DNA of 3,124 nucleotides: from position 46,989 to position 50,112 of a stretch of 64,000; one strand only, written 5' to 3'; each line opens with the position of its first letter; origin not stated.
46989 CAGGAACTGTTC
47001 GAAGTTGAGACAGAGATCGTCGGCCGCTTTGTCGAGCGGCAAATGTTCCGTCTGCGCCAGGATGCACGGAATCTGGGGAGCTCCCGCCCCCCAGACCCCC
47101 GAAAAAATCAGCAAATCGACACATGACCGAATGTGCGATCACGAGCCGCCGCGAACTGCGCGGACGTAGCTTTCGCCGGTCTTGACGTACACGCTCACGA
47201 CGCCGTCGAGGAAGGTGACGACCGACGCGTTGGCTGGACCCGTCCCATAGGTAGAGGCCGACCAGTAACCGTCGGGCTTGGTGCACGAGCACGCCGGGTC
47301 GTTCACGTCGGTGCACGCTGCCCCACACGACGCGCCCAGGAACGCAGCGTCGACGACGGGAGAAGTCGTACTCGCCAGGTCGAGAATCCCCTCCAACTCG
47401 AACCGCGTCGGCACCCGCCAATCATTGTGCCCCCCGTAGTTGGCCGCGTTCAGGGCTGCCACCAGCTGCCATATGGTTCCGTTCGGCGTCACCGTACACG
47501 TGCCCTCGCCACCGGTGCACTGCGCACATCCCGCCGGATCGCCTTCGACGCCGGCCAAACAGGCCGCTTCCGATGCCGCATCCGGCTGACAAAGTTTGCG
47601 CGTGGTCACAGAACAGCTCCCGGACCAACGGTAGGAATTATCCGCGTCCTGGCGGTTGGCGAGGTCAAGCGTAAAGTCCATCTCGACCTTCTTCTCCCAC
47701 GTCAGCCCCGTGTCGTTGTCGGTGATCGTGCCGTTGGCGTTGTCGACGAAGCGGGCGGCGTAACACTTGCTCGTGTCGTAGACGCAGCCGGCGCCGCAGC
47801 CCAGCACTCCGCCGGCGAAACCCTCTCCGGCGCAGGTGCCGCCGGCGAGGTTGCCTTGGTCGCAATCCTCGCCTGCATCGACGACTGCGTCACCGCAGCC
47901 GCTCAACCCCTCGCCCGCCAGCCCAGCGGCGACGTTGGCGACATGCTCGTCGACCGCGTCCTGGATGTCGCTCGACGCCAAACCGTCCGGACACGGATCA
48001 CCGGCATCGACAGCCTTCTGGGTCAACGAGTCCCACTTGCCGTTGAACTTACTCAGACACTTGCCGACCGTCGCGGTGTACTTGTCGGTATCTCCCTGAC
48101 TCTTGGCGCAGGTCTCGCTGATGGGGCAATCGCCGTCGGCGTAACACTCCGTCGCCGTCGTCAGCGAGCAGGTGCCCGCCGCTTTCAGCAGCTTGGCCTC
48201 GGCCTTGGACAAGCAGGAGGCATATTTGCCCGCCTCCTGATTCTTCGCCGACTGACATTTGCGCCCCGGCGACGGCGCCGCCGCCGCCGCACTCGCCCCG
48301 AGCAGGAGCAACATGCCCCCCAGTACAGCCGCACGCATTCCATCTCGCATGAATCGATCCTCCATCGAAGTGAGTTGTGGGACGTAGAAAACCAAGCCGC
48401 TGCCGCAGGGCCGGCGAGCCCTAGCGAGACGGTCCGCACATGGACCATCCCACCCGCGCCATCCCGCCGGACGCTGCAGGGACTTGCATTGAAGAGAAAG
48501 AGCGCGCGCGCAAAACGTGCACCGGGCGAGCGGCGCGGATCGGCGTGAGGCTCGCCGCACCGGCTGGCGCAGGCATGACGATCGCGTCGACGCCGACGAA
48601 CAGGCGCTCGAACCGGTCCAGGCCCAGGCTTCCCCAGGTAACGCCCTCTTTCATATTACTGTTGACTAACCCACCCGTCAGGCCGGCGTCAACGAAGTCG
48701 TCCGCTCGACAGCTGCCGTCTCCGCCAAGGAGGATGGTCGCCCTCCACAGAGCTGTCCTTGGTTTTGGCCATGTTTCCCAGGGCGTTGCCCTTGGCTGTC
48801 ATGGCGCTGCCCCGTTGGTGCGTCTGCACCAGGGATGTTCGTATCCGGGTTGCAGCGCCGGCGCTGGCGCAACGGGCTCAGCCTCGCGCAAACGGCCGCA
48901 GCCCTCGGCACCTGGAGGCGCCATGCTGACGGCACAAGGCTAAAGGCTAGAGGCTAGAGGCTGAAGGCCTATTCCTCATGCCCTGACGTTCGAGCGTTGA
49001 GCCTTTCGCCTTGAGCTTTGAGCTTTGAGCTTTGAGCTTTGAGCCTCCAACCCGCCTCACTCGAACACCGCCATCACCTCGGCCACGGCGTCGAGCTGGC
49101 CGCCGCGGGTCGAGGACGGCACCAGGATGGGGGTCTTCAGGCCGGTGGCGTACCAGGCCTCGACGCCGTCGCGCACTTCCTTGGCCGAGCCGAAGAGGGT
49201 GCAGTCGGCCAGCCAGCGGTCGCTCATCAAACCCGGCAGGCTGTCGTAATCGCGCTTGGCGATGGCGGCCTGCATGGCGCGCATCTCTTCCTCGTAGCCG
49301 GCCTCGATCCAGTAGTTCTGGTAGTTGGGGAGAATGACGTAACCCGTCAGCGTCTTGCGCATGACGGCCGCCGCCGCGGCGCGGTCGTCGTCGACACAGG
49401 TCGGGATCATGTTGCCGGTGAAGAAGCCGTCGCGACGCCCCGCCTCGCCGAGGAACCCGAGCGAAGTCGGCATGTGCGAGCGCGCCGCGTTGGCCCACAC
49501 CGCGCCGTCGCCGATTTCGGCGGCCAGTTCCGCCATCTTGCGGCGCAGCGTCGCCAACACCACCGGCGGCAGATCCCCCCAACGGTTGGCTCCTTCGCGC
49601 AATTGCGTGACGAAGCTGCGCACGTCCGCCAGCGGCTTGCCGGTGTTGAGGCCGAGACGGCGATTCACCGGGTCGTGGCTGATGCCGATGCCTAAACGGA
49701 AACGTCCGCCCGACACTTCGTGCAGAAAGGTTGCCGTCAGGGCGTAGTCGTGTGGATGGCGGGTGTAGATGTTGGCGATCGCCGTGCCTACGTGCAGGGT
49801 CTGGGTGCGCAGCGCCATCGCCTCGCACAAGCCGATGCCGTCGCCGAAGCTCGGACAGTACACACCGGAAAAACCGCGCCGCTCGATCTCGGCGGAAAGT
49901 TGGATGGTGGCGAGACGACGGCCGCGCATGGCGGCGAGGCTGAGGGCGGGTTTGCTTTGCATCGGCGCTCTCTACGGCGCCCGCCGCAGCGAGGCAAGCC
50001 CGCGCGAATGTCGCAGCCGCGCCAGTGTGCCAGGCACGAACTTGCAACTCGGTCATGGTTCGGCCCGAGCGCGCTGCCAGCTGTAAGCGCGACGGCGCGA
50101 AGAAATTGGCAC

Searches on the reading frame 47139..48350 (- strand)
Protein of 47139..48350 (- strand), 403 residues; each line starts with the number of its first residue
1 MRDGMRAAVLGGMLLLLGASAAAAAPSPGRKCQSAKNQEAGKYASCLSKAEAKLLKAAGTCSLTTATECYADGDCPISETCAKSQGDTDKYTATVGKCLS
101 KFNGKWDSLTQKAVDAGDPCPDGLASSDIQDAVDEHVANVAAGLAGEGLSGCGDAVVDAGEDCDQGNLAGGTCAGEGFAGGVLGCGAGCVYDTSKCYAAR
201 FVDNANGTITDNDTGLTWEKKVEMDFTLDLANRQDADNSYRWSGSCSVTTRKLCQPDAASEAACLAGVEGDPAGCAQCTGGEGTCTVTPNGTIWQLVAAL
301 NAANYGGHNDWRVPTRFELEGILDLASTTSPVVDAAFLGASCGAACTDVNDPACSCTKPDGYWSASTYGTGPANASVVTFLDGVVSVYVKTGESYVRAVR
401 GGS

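Call 16: search_protein_families(library=pfam, proteins=[window:47139-48350:-])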
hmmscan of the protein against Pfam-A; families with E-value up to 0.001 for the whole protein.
window:47139-48350:- (403 aa): 1 family
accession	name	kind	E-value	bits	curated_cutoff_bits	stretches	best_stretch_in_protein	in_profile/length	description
PF07603.17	Lcl_C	-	4.2e-22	79.1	34.9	1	207-400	1-117/117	Lcl C-terminal domain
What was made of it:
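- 47139..48350 (-): DUF1566-3: a distant paralogue, 35% aa identical to DUF1566-1. Pfam Lcl_C (call 16).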

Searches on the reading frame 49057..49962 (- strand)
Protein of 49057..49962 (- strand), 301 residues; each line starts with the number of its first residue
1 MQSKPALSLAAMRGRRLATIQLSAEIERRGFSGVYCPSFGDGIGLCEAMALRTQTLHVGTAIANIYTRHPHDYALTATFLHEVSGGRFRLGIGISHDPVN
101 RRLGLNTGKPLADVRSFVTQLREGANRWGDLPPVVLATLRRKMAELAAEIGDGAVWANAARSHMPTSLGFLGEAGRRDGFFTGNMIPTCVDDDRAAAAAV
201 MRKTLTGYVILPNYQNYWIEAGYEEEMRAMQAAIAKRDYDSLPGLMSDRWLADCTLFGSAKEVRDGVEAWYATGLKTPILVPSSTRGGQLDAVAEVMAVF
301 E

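Call 36: search_protein_families(library=pfam, proteins=[window:49057-49962:-])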
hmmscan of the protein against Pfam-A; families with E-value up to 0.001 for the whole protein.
window:49057-49962:- (301 aa): 1 family
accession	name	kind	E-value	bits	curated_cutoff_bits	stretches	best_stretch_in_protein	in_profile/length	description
PF00296.26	Bac_luciferase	-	1.7e-31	110.2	27.9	1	20-275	26-312/314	Luciferase-like monooxygenase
